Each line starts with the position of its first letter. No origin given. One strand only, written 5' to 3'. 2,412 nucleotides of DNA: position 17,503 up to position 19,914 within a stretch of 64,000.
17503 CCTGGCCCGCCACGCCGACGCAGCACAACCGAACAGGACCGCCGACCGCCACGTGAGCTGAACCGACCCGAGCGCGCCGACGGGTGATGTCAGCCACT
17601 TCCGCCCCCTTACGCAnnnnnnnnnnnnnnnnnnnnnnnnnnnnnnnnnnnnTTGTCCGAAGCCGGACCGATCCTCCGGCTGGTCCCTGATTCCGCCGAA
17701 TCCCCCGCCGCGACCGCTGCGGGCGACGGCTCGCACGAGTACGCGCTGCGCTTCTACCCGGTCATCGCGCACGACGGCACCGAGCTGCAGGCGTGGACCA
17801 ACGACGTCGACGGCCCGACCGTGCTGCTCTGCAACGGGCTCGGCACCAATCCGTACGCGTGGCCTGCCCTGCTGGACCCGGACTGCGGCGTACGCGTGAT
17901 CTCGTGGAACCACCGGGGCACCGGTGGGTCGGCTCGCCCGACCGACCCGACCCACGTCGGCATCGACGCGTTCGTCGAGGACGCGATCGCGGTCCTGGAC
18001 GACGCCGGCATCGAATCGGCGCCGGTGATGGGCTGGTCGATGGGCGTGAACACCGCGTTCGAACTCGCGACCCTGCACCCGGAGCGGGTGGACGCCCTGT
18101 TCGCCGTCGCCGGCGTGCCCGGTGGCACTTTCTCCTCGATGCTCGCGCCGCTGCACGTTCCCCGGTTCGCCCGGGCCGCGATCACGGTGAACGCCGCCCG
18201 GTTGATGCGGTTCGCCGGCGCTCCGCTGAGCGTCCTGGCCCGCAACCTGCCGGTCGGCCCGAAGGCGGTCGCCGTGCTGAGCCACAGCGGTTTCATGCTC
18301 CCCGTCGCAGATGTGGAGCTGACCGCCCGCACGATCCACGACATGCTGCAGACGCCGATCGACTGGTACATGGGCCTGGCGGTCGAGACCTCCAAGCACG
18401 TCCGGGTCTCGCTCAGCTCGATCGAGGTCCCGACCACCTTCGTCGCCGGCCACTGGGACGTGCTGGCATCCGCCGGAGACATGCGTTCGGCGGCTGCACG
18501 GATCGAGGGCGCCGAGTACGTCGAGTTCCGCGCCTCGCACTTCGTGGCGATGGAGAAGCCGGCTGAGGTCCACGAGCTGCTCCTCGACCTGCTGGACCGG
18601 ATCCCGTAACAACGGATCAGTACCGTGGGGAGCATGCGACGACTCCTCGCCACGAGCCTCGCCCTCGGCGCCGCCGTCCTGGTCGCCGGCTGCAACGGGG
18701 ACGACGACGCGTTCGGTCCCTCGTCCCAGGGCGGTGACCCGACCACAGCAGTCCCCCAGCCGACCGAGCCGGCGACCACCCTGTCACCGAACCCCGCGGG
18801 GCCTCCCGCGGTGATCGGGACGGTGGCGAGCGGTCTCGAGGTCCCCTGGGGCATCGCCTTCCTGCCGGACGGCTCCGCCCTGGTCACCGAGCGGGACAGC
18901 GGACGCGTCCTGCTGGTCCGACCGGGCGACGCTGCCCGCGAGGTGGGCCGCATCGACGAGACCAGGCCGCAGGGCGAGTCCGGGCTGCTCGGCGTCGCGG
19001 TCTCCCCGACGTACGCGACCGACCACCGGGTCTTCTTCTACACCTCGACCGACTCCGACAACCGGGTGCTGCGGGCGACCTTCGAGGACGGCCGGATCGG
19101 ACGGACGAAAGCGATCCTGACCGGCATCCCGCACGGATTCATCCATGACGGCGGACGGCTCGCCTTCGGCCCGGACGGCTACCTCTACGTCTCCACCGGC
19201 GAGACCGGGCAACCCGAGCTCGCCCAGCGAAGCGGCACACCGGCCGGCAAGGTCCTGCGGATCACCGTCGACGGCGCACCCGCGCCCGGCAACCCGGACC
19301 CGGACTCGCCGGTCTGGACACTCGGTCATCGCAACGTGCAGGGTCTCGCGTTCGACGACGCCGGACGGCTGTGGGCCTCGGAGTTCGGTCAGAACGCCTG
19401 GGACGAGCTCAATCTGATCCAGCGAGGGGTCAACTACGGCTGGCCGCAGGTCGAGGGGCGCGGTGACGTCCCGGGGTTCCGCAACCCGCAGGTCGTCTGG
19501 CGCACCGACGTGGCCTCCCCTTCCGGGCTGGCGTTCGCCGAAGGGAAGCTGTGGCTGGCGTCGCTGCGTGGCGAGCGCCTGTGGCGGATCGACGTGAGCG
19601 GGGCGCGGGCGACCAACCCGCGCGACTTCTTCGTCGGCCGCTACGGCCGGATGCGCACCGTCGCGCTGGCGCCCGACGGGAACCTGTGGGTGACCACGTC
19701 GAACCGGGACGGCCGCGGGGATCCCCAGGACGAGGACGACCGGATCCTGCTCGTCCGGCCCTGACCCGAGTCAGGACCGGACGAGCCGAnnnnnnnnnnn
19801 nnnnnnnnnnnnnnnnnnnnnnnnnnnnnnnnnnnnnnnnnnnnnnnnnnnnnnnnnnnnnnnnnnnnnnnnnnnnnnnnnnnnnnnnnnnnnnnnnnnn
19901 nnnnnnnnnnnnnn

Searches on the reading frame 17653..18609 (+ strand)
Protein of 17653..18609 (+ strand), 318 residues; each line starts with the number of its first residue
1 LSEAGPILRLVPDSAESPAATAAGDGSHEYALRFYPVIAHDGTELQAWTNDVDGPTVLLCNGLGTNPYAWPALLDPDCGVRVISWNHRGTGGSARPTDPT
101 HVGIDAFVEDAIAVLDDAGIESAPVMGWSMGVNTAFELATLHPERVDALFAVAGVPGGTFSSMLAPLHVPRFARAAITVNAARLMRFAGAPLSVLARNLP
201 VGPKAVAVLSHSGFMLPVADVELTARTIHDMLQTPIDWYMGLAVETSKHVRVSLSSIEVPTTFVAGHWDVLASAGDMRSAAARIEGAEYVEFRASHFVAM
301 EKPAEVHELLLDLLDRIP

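Call 28: search_protein_families(library=pfam, proteins=[window:17653-18609:+], max_evalue=0.001)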
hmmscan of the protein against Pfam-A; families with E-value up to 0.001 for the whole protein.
window:17653-18609:+ (318 aa): 2 families
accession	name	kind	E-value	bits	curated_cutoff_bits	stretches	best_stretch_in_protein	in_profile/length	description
PF00561.26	Abhydrolase_1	-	4e-18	66.4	25.8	1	55-303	1-245/245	alpha/beta hydrolase fold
PF12146.15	Hydrolase_4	-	1.2e-08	35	27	1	77-285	29-218/239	Serine aminopeptidase, S33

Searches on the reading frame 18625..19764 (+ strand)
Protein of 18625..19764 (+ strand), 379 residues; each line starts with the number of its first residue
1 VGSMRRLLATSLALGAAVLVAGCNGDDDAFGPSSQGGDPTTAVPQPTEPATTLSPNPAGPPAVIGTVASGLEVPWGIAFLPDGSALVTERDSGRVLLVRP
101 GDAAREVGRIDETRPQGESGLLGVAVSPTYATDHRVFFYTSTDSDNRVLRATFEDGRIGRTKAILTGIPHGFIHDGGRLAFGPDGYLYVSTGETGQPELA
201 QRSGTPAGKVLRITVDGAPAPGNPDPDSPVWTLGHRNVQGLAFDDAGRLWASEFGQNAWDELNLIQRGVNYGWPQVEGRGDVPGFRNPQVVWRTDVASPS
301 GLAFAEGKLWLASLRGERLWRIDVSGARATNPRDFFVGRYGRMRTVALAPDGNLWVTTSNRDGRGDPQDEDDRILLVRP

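Call 28: search_protein_families(library=pfam, proteins=[window:18625-19764:+], max_evalue=0.001)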
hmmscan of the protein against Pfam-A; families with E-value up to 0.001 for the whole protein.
window:18625-19764:+ (379 aa): 4 families
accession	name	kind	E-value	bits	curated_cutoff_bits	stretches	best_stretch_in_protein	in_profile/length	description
PF07995.17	GSDH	-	6.7e-74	249.6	25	1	71-364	1-329/332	Glucose / Sorbosone dehydrogenase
PF07494.17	Reg_prop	-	4.8e-07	29.7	20.4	0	343-360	7-24/24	Two component regulator propeller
PF01436.27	NHL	-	3.3e-06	27.3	20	0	74-95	4-25/28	NHL repeat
PF24684.1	Vgb_lyase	-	0.00015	21.1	50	0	296-360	96-158/290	Virginiamycin B lyase family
